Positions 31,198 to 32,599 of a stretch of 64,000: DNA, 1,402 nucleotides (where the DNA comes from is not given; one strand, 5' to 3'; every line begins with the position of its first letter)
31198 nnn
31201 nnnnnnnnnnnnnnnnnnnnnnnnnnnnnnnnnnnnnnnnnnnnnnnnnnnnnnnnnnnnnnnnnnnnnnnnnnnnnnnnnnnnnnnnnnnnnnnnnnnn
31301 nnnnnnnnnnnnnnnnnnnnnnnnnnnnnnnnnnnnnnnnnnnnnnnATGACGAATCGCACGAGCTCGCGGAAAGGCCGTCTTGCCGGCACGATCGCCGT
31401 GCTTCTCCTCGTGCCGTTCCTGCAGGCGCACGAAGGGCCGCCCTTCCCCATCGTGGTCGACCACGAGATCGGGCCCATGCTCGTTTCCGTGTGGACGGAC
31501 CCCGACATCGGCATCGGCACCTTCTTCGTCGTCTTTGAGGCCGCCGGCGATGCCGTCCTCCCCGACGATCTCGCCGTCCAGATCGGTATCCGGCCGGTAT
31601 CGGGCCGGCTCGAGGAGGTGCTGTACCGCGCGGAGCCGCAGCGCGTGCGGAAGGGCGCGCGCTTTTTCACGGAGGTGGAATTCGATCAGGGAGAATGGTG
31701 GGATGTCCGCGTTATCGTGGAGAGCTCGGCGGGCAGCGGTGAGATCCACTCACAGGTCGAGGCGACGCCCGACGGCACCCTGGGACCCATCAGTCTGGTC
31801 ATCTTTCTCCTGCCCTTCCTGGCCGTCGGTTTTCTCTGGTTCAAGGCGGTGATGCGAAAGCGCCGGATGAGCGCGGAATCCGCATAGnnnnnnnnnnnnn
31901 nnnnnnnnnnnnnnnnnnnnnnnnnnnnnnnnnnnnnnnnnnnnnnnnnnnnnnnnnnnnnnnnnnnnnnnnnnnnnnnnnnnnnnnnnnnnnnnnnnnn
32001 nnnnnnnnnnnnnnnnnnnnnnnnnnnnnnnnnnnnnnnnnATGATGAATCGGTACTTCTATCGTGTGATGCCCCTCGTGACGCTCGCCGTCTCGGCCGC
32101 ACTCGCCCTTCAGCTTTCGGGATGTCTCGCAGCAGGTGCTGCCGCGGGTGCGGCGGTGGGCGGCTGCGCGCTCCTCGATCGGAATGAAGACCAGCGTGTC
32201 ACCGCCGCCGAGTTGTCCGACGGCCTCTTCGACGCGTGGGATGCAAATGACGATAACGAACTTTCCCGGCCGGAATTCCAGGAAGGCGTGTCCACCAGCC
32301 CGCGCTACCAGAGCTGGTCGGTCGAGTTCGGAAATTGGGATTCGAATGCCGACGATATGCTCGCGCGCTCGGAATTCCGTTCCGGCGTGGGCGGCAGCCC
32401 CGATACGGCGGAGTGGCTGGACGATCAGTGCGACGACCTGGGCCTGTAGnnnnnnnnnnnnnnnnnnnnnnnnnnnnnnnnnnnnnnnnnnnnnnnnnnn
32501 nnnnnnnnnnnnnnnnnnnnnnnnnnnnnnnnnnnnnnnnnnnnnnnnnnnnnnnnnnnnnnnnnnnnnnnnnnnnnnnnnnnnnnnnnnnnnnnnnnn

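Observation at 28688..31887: Uncharacterised four-gene envelope metal/redox module behind tRNA-Arg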

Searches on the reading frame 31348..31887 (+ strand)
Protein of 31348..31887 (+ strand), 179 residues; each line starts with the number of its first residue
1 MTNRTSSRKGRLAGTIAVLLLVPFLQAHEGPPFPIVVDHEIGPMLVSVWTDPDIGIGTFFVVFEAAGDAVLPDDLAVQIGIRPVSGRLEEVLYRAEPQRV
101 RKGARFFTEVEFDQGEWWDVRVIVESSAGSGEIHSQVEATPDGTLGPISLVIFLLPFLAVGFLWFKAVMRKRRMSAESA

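Call 15: find_homologous_proteins(query=window:31348-31887:+)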
Query window:31348-31887:+ (179 aa): 833 proteins with E <= 0.001 among 1107 candidates; the best 120 are listed.
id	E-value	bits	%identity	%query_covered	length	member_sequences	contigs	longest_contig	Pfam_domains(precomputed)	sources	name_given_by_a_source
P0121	4.7e-113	393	100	100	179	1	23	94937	-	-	-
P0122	1.6e-87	309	79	100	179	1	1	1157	-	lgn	-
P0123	1.8e-73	264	75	85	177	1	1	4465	-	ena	-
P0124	2.2e-73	263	74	85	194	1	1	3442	-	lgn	-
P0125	6.2e-73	262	70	91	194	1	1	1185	-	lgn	-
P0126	9.2e-73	261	71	91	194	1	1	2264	-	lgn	-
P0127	1.5e-71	257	67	90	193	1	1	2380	-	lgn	-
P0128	1.8e-71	257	68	90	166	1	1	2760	-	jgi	jgi:hypothetical protein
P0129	2.9e-71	256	66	92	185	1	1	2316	-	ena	-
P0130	1.3e-69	251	73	84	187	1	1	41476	-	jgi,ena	jgi:hypothetical protein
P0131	1.1e-68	248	66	94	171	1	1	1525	-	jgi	jgi:hypothetical protein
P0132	4.1e-68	246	66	93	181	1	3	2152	-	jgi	jgi:hypothetical protein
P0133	8.5e-68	245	63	93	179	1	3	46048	-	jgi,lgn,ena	-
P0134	2.2e-67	244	68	91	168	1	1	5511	-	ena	-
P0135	2.4e-67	244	66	84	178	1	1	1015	-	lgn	-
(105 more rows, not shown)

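Call 20: search_solved_structures(query=A2, max_evalue=10)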
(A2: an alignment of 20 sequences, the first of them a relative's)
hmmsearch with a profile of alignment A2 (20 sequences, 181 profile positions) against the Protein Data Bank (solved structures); distinct sequences matched with E-value up to 10: 3.
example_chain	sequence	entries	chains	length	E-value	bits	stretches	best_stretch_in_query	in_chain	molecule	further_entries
3qzl_A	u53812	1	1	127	1.2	11.6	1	70-118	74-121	Iron-regulated surface determinant protein A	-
2ite_A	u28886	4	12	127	1.4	11.4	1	70-118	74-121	Iron-regulated surface determinant protein A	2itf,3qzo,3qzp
3qzm_A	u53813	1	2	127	1.4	11.4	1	70-118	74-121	Iron-regulated surface determinant protein A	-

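Call 32: predict_structure(alignment_id=A2)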
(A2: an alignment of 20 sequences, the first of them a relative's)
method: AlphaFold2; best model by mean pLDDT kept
length: 179 residues; sequences in the alignment: 20
mean_pLDDT: 89.1   pTM: 0.69
mean pLDDT of the five models: 89.1, 86.6, 86.3, 86.2, 83.3
residues with pLDDT >= 90: 126; 70-90: 31; 50-70: 19; < 50: 3
segments of 3 or more residues with pLDDT < 50: 1-3
pLDDT, mean of each block of 10 residues (from residue 1): 58 81 61 93 97 92 96 98 97 98 97 95 98 95 70 90 97 91
secondary structure, 60 per line:
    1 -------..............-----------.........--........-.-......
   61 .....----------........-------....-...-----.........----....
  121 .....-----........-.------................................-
elements in order: H8-21 E33-41 E44-51 E55-65 E76-83 E91-94 E96-98 E104-112 E117-125 E131-138 H147-178

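Call 35: fold_search(model_id=the predicted structure, library=pdb)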
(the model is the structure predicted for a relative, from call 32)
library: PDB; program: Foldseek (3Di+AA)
matches with E <= 10: 1829; with E <= 0.001: 32
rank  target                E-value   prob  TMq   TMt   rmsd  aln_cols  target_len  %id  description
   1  5i0y_A                2.0e-05  1.00  0.49  0.57   5.2       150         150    9  COPPER-BOUND E46Q VARIANT OF UROPATHOGENIC ESCHERICHIA COLI STRAIN F11 FETP (released 2017-02-08)
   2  3lzo_A                2.3e-05  1.00  0.48  0.54   5.7       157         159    9  Crystal Structure Analysis of the copper-reconstituted P19 protein from Campylobacter jejuni at 1.65 A at pH 10.0 (released 2010-07-21)
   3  7r3s_A                2.5e-05  1.00  0.52  0.58   5.2       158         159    9  FtrA/P19 of Rubrivivax gelatinosus in complex with Ni (released 2022-05-18)
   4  3nrq_A                3.0e-05  1.00  0.48  0.56   5.2       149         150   10  Crystal structure of copper-reconstituted FetP from uropathogenic Escherichia coli strain F11 (released 2011-05-18)
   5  3nrp_B                3.0e-05  1.00  0.47  0.54   5.5       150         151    9  Crystal structure of 'as isolated' uropathogenic E. coli strain F11 FetP recombinantly expressed in the periplasm of E (released 2011-05-18)
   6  3nrp_A                3.7e-05  1.00  0.48  0.55   5.2       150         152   10  Crystal structure of 'as isolated' uropathogenic E. coli strain F11 FetP recombinantly expressed in the periplasm of E (released 2011-05-18)
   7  7r5p_F                3.9e-05  1.00  0.50  0.57   5.2       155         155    9  Strep-tag FtrA-P19 from Rubrivivax gelatinosus in complex with copper and iron (released 2022-05-18)
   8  7r4u_B                4.1e-05  1.00  0.49  0.53   5.3       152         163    8  Apoform of FtrA/P19 from Rubrivivax gelatinosus (released 2022-05-18)
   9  5i0y_B                5.1e-05  1.00  0.49  0.55   5.7       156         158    9  COPPER-BOUND E46Q VARIANT OF UROPATHOGENIC ESCHERICHIA COLI STRAIN F11 FETP (released 2017-02-08)
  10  7r4u_A                6.0e-05  1.00  0.50  0.57   5.2       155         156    9  Apoform of FtrA/P19 from Rubrivivax gelatinosus (released 2022-05-18)
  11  7r3p_A                6.3e-05  1.00  0.50  0.57   5.2       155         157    8  Apoform of the periplasmic FtrA/P19 protein from Rubrivivax gelatinosus (His-tag) (released 2022-05-18)
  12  3nrq_B                7.0e-05  1.00  0.46  0.55   5.7       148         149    9  Crystal structure of copper-reconstituted FetP from uropathogenic Escherichia coli strain F11 (released 2011-05-18)
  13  2o6c_A                7.4e-05  1.00  0.45  0.50   6.0       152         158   14  Structure of selenomethionyl rTp34 from Treponema pallidum (released 2006-12-26)
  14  3nrp_C                7.8e-05  1.00  0.48  0.56   5.2       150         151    9  Crystal structure of 'as isolated' uropathogenic E. coli strain F11 FetP recombinantly expressed in the periplasm of E (released 2011-05-18)
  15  9ll2_A                7.8e-05  1.00  0.43  0.66   3.6       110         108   17  Crystal structure of the Helicobacter pylori copper resistance determinant CrdA in the apo form (released 2025-11-19)
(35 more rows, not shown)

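Call 51: search_protein_families(library=pfam, alignment_id=A2, max_evalue=0.1)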
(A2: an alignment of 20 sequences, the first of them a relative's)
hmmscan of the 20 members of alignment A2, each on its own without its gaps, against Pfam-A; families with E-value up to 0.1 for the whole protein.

A. member 1, P0121 (179 aa): 0 families

B. families by the number of members that match (of 20 scanned): 4 families
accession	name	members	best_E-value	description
PF09864.15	MliC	2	0.064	Membrane-bound lysozyme-inhibitor of c-type lysozyme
PF08682.16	DUF1780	1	0.0077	Putative endonuclease, protein of unknown function (DUF1780)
PF11141.13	DUF2914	1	0.07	Protein of unknown function (DUF2914)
PF09551.15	Spore_II_R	1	0.085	Stage II sporulation protein R (spore_II_R)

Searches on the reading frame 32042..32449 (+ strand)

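Call 71: search_protein_families(library=pfam, proteins=[window:32042-32449:+], max_evalue=0.01)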
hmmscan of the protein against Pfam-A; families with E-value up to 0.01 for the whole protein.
window:32042-32449:+ (135 aa): 4 families
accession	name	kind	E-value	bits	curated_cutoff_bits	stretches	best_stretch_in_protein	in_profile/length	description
PF13405.12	EF-hand_6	-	5.6e-06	26.1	25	0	62-82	5-25/30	EF-hand domain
PF13499.12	EF-hand_7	-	0.00085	20.1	30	0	62-83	45-66/67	EF-hand domain pair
PF00036.39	EF-hand_1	-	0.0043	17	25.4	0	62-84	5-27/29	EF hand domain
PF13202.12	EF-hand_5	-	0.0081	16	25.9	0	60-81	3-23/25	EF hand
